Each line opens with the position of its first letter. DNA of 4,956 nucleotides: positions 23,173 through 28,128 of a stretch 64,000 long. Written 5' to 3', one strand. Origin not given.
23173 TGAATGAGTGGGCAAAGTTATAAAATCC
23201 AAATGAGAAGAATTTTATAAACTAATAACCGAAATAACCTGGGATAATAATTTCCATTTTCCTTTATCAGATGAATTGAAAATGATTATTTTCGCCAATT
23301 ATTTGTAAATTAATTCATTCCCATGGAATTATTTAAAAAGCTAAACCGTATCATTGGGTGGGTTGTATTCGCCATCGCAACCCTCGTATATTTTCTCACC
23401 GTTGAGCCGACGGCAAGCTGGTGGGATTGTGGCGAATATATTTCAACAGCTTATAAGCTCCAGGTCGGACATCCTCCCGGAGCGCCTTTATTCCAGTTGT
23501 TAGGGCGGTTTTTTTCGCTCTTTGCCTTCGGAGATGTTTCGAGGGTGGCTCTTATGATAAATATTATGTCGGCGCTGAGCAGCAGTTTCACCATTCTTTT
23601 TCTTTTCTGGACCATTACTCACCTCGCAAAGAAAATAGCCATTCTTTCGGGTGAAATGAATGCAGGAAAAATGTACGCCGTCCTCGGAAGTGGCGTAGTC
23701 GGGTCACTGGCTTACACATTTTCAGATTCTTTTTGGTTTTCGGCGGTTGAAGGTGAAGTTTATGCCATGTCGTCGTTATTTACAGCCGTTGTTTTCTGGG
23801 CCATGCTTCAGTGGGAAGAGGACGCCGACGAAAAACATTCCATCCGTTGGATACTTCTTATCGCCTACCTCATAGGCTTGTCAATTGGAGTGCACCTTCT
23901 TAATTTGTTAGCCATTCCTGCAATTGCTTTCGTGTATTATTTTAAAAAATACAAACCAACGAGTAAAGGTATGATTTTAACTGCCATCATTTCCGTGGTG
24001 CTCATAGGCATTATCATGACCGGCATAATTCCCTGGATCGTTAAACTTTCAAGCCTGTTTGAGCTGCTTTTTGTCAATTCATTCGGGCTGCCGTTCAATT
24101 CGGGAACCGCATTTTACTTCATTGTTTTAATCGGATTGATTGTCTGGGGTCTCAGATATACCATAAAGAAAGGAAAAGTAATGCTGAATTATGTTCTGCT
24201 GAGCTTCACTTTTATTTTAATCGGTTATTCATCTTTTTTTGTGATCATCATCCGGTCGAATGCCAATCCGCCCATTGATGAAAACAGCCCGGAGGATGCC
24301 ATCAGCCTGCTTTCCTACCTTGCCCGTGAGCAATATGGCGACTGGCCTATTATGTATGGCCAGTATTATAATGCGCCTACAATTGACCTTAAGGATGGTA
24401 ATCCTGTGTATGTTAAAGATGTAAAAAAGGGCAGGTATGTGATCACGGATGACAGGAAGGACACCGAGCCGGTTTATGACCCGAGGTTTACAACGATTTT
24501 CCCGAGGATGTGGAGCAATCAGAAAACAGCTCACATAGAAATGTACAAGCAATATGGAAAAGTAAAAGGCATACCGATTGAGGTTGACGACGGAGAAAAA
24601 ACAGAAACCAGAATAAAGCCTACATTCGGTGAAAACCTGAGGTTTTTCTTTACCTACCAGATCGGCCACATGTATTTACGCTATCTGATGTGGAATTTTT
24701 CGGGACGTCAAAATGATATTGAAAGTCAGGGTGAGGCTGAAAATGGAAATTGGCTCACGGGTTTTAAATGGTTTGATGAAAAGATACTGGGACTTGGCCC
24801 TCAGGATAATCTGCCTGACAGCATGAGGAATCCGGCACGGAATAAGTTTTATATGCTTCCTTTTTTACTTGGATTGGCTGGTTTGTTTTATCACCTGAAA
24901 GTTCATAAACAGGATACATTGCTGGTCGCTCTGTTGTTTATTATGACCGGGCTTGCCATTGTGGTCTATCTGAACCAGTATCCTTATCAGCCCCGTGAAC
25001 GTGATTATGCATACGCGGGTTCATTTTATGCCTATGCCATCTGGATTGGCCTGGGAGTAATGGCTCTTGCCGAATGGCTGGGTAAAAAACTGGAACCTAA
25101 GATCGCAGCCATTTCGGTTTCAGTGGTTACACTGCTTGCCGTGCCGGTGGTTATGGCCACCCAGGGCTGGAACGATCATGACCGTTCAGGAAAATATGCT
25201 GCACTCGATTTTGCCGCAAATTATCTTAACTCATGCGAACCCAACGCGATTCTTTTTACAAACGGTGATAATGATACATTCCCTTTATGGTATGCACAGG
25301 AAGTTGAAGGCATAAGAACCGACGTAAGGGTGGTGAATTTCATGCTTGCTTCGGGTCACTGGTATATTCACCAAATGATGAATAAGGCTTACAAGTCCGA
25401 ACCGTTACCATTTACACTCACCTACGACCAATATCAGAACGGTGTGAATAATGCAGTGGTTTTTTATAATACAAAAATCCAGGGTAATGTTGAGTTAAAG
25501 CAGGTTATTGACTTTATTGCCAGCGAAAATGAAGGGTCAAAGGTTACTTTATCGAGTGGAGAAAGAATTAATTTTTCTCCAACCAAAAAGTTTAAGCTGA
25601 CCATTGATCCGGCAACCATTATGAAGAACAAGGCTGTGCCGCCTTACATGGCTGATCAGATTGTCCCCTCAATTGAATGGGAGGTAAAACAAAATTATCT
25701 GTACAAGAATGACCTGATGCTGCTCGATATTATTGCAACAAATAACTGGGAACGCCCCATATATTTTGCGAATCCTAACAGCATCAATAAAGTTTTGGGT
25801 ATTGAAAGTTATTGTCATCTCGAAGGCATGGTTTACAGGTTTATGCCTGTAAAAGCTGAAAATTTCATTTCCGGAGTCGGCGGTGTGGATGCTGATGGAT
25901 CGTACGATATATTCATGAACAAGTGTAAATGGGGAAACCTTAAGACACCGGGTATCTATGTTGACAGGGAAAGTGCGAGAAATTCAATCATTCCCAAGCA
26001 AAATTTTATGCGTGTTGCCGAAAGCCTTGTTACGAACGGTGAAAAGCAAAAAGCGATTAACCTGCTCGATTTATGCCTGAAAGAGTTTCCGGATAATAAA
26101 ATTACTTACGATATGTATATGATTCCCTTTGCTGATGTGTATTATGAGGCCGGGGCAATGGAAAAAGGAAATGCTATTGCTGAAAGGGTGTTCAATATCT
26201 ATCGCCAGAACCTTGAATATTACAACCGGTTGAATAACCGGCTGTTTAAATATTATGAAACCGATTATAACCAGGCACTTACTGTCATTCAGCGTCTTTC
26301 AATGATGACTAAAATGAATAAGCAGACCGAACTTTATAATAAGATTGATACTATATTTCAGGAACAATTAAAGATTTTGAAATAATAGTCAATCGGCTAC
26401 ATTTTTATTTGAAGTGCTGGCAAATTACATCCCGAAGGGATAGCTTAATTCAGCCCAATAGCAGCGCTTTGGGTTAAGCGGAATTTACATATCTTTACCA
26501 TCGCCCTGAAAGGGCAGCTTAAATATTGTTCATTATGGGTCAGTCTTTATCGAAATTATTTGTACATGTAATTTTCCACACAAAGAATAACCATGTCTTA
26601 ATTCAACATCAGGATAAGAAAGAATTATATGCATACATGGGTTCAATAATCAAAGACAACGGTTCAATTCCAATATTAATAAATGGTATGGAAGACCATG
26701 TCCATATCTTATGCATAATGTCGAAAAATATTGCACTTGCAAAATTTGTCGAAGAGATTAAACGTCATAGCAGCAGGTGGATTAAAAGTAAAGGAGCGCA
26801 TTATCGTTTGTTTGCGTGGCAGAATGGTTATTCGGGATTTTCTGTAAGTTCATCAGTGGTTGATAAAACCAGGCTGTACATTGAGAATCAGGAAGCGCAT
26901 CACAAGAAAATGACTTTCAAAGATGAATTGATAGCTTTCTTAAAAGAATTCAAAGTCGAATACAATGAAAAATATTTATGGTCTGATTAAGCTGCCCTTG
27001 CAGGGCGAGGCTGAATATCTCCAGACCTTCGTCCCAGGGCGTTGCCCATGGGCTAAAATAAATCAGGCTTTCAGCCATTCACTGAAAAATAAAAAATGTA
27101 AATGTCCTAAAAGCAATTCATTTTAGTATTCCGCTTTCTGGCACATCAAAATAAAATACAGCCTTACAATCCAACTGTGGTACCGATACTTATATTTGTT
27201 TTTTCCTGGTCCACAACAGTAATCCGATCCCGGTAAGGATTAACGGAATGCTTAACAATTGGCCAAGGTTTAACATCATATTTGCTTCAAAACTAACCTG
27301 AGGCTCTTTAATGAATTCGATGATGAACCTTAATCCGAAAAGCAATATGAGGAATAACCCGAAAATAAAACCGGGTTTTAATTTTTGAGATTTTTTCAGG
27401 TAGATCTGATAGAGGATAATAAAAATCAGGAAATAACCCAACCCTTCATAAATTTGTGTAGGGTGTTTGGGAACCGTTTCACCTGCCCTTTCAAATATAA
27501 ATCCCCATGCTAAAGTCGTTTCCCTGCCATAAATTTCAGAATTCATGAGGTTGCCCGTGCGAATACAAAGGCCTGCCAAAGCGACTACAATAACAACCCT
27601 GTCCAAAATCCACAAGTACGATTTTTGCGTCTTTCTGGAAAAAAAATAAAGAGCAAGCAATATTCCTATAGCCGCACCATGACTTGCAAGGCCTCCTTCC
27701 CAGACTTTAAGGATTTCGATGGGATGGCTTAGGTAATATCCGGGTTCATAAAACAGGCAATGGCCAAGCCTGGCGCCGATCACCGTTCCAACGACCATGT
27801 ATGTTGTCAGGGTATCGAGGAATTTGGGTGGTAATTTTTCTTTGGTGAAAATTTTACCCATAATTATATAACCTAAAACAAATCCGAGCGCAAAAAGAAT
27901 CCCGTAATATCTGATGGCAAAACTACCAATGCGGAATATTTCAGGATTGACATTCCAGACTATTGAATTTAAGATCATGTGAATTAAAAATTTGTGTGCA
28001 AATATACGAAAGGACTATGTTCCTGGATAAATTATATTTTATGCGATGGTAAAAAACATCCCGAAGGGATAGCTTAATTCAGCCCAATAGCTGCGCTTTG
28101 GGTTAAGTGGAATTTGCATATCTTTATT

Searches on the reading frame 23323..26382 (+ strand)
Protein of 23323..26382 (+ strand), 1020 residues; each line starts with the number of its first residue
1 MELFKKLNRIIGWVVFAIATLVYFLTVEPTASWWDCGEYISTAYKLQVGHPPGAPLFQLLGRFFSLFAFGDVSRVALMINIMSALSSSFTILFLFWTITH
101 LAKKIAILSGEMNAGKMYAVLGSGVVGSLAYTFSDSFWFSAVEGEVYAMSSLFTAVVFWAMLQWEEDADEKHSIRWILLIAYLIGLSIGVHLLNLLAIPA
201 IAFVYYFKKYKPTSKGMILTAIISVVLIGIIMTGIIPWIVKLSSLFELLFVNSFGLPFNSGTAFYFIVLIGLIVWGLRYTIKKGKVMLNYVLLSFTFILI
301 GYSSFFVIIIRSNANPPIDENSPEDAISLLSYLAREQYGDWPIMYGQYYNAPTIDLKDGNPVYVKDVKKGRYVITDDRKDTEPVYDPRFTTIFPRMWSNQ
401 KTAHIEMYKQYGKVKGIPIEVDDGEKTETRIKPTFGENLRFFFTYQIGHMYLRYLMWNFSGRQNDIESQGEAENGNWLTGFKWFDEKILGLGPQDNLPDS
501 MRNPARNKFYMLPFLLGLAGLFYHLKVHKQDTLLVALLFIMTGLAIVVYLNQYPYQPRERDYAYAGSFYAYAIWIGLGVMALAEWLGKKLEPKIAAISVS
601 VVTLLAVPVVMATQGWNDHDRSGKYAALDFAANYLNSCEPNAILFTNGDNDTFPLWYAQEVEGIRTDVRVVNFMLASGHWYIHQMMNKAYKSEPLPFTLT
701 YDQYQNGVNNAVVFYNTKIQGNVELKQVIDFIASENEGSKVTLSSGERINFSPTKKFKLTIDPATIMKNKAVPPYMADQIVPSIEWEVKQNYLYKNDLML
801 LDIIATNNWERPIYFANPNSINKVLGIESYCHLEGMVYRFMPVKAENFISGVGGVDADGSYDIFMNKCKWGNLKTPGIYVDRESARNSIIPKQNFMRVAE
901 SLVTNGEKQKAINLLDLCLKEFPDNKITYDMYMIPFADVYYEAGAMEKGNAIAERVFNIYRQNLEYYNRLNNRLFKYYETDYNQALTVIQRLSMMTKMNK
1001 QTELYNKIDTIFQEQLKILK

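Call 30: search_protein_families(library=pfam, proteins=[window:23323-26382:+], max_evalue=1)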
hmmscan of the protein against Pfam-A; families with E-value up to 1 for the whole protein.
window:23323-26382:+ (1020 aa): 3 families
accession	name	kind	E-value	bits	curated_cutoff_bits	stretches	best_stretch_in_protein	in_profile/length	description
PF11028.14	TMEM260-like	-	1.3e-79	266.6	24.2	1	35-213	1-178/179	Protein O-mannosyl-transferase TMEM260-like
PF13428.12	TPR_14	-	0.089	14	23.5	1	897-929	6-38/44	Tetratricopeptide repeat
PF13174.12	TPR_6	-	0.23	12.6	26.3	0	896-924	4-32/33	Tetratricopeptide repeat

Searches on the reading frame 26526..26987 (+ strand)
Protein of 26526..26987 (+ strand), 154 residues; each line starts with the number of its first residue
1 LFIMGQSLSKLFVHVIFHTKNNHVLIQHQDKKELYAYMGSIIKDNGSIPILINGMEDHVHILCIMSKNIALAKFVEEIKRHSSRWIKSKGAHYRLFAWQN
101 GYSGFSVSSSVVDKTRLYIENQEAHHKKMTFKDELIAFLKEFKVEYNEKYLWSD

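Call 30: search_protein_families(library=pfam, proteins=[window:26526-26987:+], max_evalue=1)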
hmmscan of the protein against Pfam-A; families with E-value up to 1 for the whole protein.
window:26526-26987:+ (154 aa): 2 families
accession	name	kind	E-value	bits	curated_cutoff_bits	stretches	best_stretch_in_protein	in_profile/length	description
PF01797.21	Y1_Tnp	-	1.4e-22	80.5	23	1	9-122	3-121/121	Transposase IS200 like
PF11337.13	DUF3139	-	0.78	10.8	27.3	0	11-38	15-43/83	Protein of unknown function (DUF3139)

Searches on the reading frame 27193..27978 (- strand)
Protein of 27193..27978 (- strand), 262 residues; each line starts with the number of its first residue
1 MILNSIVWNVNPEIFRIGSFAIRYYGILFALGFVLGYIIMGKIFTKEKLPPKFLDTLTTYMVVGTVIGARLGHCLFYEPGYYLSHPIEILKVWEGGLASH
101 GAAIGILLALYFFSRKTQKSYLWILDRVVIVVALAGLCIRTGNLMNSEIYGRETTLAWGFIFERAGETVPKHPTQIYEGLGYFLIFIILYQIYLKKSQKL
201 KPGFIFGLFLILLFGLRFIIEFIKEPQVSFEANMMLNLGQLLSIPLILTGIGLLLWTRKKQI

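Call 30: search_protein_families(library=pfam, proteins=[window:27193-27978:-], max_evalue=1)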
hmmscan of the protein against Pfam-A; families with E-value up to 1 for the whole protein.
window:27193-27978:- (262 aa): 3 families
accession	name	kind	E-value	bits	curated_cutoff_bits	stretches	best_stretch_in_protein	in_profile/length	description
PF01790.23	LGT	-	1.2e-70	238.1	24.9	1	12-256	1-240/240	Prolipoprotein diacylglyceryl transferase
PF07947.19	YhhN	-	0.052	13.7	25.6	1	129-219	8-94/182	YhhN family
PF11384.13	DUF3188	-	0.14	12.3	24.6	1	239-255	23-38/50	Protein of unknown function (DUF3188)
